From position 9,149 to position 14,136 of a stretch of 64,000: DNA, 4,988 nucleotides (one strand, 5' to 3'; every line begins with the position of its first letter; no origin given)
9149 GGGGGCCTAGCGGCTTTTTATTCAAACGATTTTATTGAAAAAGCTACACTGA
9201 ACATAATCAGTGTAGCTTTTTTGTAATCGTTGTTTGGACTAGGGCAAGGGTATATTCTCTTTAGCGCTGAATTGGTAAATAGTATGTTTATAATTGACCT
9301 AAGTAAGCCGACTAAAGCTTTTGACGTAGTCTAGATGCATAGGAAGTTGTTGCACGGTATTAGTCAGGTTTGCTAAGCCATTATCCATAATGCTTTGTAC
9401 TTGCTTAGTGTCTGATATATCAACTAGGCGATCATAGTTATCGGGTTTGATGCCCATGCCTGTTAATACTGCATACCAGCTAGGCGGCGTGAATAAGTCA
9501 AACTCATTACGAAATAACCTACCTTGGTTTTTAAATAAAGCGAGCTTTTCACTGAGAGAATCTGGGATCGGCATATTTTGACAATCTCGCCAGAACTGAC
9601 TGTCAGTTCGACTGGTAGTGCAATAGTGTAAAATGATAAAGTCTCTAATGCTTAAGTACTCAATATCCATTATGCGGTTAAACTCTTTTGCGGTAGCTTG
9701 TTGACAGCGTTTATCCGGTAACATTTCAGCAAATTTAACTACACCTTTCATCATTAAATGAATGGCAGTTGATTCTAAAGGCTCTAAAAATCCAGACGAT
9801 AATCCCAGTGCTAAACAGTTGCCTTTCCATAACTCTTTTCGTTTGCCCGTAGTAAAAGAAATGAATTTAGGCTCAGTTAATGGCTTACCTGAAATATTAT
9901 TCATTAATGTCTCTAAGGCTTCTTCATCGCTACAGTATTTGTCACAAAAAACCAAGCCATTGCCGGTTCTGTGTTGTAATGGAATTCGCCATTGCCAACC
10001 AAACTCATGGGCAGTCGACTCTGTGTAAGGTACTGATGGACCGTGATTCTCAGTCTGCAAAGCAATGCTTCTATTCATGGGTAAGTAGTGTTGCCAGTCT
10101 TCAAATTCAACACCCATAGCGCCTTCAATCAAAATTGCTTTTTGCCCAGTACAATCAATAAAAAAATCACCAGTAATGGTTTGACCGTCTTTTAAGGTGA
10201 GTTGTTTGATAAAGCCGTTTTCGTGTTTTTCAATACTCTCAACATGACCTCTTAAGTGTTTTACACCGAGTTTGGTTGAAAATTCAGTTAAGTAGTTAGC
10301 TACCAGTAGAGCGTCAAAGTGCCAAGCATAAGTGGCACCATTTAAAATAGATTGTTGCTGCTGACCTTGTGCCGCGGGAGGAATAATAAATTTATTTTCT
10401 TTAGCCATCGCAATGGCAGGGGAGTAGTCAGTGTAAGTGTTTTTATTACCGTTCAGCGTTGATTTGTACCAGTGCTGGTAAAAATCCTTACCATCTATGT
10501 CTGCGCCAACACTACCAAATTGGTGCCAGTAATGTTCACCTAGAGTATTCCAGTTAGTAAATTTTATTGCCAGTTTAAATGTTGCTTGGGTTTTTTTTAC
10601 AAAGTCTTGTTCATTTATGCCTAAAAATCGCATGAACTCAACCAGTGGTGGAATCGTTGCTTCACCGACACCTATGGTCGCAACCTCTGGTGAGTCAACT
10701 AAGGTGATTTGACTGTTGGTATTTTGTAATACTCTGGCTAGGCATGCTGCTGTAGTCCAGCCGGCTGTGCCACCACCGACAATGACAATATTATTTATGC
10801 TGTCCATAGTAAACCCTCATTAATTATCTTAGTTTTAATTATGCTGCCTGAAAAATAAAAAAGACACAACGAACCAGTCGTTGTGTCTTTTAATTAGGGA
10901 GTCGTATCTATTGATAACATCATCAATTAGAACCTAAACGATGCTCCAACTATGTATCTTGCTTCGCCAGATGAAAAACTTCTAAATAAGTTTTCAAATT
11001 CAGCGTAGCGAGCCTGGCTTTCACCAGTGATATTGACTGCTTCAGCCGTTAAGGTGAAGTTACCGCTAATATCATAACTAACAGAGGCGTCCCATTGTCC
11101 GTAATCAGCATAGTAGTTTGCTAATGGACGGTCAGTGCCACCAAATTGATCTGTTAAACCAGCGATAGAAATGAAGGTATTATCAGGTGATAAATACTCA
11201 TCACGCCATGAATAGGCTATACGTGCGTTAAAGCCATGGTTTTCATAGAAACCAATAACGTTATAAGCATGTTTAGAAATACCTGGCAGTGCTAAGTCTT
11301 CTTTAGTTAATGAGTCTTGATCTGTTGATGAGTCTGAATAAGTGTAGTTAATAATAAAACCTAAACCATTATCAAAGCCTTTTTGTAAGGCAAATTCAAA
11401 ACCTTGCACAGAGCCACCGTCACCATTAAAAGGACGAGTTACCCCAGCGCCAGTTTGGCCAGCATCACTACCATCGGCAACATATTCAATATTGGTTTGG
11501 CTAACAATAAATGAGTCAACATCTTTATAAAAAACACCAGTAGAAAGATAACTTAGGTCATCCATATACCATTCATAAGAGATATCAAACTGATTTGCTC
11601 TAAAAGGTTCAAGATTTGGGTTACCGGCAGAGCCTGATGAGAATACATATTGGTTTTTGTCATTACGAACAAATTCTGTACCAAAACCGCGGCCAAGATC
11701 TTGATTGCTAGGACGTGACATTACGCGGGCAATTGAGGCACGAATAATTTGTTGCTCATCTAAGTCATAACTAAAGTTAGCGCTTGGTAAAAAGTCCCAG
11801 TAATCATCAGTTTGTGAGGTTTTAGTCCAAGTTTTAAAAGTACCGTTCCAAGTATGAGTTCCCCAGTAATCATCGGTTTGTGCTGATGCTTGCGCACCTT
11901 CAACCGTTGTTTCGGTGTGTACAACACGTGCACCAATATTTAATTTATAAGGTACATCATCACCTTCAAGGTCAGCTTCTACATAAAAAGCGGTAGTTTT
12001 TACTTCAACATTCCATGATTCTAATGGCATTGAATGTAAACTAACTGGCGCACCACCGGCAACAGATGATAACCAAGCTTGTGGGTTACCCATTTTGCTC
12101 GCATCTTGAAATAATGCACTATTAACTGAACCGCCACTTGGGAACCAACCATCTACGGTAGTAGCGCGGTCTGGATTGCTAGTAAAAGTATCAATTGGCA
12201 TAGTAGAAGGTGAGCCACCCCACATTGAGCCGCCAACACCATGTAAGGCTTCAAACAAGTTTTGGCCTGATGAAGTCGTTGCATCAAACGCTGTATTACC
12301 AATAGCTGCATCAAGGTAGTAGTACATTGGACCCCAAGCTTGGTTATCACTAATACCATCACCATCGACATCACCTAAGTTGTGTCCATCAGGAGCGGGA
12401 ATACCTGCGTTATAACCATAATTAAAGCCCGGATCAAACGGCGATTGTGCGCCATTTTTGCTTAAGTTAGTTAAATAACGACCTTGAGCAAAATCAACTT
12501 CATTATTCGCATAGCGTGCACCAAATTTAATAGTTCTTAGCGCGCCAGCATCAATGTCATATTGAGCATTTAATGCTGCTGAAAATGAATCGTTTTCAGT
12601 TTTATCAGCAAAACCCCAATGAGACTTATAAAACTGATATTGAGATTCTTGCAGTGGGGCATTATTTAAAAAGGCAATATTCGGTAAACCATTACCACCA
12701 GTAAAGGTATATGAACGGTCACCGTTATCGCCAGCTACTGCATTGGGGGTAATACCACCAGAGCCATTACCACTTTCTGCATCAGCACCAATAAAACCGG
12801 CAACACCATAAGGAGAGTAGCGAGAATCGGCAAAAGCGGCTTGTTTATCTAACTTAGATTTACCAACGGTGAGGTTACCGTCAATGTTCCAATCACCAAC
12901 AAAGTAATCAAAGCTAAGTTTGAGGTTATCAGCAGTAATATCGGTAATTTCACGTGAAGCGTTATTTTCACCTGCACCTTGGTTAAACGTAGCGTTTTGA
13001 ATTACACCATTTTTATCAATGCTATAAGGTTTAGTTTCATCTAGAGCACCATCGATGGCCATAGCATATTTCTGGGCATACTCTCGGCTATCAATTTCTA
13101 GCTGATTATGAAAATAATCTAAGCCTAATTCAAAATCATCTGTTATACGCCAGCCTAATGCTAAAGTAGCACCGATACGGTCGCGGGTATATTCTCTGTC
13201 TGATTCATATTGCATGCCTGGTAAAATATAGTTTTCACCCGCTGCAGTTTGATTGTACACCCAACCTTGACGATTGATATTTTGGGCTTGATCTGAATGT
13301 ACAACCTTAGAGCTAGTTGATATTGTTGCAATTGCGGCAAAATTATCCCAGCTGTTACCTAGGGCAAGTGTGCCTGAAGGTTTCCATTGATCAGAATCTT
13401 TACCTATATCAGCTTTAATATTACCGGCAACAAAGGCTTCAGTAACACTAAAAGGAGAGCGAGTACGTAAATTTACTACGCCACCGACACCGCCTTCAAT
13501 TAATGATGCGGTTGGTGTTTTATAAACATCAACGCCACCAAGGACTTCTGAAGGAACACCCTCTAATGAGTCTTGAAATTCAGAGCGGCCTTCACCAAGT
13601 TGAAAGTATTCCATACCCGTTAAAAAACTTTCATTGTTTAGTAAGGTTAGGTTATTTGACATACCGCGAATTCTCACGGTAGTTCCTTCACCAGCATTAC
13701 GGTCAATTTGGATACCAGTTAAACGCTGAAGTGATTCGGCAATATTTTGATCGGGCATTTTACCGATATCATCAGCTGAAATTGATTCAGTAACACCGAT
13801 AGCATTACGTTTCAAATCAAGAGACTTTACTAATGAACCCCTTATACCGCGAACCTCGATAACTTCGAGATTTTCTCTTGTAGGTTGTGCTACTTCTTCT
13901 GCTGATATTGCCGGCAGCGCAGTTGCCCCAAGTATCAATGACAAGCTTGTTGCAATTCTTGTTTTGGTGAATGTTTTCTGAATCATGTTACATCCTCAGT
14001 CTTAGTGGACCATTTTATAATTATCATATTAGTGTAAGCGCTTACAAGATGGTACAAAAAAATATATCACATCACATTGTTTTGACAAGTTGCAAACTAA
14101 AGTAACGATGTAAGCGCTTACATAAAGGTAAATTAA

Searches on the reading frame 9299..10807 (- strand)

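Call 3: search_protein_families(library=pfam, proteins=[window:9299-10807:-])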
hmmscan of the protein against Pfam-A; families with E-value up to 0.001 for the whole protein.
window:9299-10807:- (502 aa): 5 families
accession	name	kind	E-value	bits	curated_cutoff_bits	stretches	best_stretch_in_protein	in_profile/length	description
PF04820.20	Trp_halogenase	-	3e-174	580.6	21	1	6-465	1-456/458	Tryptophan halogenase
PF01266.30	DAO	-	1.2e-06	28.8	27.9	1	7-230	2-212/353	FAD dependent oxidoreductase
PF13454.12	NAD_binding_9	-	2.1e-06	28.2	21.8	0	169-222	103-154/155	FAD-NAD(P)-binding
PF07992.20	Pyr_redox_2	-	6.2e-06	26.3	26.1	0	6-39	2-31/291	Pyridine nucleotide-disulphide oxidoreductase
PF12831.13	FAD_oxidored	-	0.00019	21.3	27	0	156-225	77-149/416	FAD dependent oxidoreductase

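Call 4: search_protein_families(library=ncbifam, proteins=[window:9299-10807:-])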
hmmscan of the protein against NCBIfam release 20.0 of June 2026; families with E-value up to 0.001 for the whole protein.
window:9299-10807:- (502 aa): 6 families
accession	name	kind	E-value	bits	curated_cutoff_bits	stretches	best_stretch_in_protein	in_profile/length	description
NF049967.1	QhpG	equivalog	4.2e-11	42.4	240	1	177-302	95-213/423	flavin-dependent monooxygenase QhpG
NF038171.1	maturase_LodB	equivalog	1.7e-09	37.3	400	1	6-73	1-65/361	lysine-epsilon-oxidase maturase LodB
NF033113.0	halo_ClmS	equivalog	2.1e-08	33.1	900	0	6-86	4-84/570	chloramphenicol-biosynthetic FADH2-dependent halogenase CmlS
TIGR02032.1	GG-red-SF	subfamily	0.00022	21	158.8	0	177-349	101-283/297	geranylgeranyl reductase family protein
NF005313.0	PRK06847.1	subfamily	0.00028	20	372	1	1-72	1-68/375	hypothetical protein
NF049943.1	SQR_III_seleno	exception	0.00078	18.4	525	0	6-46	2-42/406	type III sulfide quinone reductase, selenoprotein subtype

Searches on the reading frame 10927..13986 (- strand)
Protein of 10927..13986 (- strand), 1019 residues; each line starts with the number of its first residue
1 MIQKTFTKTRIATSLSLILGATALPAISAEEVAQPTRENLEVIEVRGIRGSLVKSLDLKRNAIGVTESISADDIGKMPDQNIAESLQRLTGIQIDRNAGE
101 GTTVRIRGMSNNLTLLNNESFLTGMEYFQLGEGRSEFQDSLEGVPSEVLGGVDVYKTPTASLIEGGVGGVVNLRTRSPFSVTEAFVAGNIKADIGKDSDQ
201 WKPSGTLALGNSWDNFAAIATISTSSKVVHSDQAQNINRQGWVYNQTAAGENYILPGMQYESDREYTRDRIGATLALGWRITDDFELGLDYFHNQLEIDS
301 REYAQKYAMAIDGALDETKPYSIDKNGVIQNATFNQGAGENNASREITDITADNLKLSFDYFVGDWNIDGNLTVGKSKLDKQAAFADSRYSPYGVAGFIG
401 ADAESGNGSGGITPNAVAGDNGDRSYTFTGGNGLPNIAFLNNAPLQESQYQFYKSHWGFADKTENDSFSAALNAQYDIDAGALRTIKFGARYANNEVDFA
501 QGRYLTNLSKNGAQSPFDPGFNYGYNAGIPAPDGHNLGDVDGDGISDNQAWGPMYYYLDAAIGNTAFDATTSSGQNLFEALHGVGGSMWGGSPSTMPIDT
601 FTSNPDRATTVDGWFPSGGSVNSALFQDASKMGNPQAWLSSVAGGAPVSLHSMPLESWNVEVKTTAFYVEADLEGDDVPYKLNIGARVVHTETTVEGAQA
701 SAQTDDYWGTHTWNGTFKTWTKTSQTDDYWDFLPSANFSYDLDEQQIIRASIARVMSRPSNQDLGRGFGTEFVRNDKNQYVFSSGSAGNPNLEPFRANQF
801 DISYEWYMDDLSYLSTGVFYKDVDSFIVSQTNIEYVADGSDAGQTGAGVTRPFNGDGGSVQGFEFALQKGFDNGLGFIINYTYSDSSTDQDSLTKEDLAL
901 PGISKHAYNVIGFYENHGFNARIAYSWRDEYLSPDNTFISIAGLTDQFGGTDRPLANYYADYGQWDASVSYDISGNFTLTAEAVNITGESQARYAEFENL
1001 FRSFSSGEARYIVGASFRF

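Call 3: search_protein_families(library=pfam, proteins=[window:10927-13986:-])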
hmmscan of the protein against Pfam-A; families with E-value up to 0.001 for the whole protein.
window:10927-13986:- (1019 aa): 3 families
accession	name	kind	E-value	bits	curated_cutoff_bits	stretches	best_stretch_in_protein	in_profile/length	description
PF00593.30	TonB_dep_Rec_b-barrel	-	1.3e-32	114.6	27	1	423-986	12-436/436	TonB dependent receptor-like, beta-barrel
PF07715.20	Plug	-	3e-12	47.4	23.9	1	60-170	3-107/107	TonB-dependent Receptor Plug Domain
PF14905.12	OMP_b-brl_3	-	1.3e-11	44.7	27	1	664-1006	114-394/408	Outer membrane protein beta-barrel family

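Call 4: search_protein_families(library=ncbifam, proteins=[window:10927-13986:-])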
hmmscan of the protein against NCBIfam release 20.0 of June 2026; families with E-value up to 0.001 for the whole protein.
window:10927-13986:- (1019 aa): 2 families
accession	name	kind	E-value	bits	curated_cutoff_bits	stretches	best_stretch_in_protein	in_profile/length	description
TIGR01782.1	TonB-Xanth-Caul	subfamily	8.5e-170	566.9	310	1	40-1019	1-868/868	TonB-dependent receptor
NF010010.0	PRK13483.1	equivalog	1.1e-05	23.7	927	1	787-930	450-591/660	ligand-gated channel protein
